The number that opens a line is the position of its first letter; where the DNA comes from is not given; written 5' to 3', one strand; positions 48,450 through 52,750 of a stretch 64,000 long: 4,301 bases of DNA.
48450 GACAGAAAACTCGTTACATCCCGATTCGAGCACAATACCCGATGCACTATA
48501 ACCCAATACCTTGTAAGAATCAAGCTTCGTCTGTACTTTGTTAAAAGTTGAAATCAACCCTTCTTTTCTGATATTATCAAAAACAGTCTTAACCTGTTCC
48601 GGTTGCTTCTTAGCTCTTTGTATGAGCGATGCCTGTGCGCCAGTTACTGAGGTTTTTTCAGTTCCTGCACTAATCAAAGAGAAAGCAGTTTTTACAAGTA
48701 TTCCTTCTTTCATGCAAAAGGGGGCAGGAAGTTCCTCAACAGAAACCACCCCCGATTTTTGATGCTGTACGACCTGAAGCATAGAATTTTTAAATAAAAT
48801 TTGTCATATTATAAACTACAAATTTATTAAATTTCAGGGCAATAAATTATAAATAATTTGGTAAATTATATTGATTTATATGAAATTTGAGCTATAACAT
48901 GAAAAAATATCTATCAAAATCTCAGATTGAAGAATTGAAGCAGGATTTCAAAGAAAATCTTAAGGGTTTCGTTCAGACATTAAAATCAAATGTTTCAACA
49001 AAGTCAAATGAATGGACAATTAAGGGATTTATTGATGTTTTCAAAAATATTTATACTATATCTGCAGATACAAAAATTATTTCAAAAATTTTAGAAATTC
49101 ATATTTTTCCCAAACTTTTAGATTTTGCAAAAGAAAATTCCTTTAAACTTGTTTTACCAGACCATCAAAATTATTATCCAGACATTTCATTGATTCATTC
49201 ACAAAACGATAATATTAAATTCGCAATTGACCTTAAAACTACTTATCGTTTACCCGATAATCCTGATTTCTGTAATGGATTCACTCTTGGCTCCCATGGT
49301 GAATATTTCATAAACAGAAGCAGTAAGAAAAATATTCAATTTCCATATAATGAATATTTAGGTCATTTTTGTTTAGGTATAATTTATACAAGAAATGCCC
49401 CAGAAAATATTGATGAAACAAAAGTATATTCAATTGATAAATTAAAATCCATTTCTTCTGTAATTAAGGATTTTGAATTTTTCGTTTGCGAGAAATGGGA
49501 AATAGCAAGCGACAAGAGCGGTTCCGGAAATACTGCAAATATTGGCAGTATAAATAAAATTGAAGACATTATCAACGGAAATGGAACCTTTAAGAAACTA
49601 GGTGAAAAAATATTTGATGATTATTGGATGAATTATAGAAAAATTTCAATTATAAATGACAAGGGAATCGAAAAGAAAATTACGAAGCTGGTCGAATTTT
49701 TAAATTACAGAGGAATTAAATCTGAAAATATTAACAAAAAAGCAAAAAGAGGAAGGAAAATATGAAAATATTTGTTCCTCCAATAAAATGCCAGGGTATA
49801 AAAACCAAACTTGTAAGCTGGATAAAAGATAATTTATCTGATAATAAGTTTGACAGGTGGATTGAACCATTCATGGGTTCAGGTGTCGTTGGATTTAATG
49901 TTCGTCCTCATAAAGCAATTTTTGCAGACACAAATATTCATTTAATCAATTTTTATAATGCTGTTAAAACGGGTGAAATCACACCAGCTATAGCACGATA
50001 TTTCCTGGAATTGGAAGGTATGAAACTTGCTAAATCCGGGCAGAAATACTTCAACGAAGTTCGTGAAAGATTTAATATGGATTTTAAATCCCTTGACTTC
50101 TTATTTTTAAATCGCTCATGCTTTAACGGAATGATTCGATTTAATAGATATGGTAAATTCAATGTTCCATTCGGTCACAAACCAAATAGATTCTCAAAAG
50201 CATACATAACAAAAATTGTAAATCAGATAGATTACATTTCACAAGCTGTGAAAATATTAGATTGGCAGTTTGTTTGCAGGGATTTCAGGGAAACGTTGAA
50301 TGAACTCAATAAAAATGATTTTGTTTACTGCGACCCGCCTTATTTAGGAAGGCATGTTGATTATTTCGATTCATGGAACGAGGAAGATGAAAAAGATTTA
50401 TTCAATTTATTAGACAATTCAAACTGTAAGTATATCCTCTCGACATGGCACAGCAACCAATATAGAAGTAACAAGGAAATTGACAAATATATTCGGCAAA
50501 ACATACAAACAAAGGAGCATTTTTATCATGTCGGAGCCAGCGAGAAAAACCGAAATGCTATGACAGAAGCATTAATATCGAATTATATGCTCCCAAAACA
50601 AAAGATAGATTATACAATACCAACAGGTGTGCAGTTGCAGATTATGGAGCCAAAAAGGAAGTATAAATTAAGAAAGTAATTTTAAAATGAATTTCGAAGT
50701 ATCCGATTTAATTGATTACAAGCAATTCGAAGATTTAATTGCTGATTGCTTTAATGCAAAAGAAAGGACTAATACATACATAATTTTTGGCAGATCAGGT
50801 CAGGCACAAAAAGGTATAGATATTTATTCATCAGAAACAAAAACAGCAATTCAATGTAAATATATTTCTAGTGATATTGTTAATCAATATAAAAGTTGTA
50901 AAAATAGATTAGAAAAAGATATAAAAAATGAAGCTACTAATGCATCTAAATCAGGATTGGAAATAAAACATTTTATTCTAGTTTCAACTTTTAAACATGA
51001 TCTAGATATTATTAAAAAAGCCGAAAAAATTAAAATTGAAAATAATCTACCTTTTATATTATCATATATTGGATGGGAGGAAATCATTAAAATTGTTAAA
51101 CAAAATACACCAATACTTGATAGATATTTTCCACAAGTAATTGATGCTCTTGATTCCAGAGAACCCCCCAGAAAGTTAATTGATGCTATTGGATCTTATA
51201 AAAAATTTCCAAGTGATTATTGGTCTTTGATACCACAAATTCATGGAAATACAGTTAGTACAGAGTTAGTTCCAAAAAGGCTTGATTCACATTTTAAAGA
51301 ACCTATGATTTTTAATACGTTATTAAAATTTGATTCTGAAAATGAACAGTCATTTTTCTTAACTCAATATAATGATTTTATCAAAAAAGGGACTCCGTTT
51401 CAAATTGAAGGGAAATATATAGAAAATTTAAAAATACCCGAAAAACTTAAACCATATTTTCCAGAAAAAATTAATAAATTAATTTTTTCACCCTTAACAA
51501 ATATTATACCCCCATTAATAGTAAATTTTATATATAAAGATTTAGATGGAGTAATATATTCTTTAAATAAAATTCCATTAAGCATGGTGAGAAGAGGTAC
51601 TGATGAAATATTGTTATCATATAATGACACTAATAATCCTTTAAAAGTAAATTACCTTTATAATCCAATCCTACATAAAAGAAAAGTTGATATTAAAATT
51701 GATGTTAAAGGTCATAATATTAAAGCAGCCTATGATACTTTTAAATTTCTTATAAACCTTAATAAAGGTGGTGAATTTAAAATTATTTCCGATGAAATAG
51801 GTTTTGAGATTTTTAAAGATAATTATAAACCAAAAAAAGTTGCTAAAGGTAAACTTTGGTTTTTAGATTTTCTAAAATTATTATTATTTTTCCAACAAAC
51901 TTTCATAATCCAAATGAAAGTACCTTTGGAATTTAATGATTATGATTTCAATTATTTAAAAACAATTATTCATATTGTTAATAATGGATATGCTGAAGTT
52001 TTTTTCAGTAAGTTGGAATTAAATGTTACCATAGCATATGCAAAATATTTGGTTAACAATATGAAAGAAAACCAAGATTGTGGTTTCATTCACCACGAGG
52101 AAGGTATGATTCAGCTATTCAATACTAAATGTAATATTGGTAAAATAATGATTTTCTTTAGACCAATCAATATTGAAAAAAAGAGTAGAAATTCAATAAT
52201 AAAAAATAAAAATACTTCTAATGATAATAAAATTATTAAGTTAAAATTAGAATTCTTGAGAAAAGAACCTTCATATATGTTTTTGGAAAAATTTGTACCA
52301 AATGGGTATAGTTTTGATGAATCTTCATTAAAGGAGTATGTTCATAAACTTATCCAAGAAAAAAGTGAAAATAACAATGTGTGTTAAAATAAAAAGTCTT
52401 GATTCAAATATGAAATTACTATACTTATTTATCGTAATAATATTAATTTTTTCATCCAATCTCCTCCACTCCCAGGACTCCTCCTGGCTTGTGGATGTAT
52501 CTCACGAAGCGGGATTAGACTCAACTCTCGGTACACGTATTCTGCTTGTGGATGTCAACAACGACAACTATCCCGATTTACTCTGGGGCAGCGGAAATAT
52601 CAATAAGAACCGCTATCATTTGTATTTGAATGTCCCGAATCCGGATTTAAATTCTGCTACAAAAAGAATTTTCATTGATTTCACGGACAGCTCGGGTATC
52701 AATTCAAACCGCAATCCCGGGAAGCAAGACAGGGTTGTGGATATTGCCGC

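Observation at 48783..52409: AT-rich ~3.6-kb insertion carrying a co-linear, translationally coupled EcoRV-family R-M system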

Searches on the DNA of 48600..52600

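Call 84: search_rna_families(source=window, start=48600, end=52600, threshold=evalue, max_evalue=1)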
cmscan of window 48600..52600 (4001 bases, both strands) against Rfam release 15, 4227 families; matches with E-value up to 1: 2.
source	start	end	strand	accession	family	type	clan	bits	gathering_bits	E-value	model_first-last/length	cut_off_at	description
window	48907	49042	+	RF02653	StyR-143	Gene; sRNA;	-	20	176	0.63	1-144/144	no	Salmonella enterica Typhi npcRNA 143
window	50468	50531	-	RF02480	GlsR14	Gene; snRNA; snoRNA; CD-box;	-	19.2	90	0.29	1-68/68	no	Small nucleolar RNA GlsR14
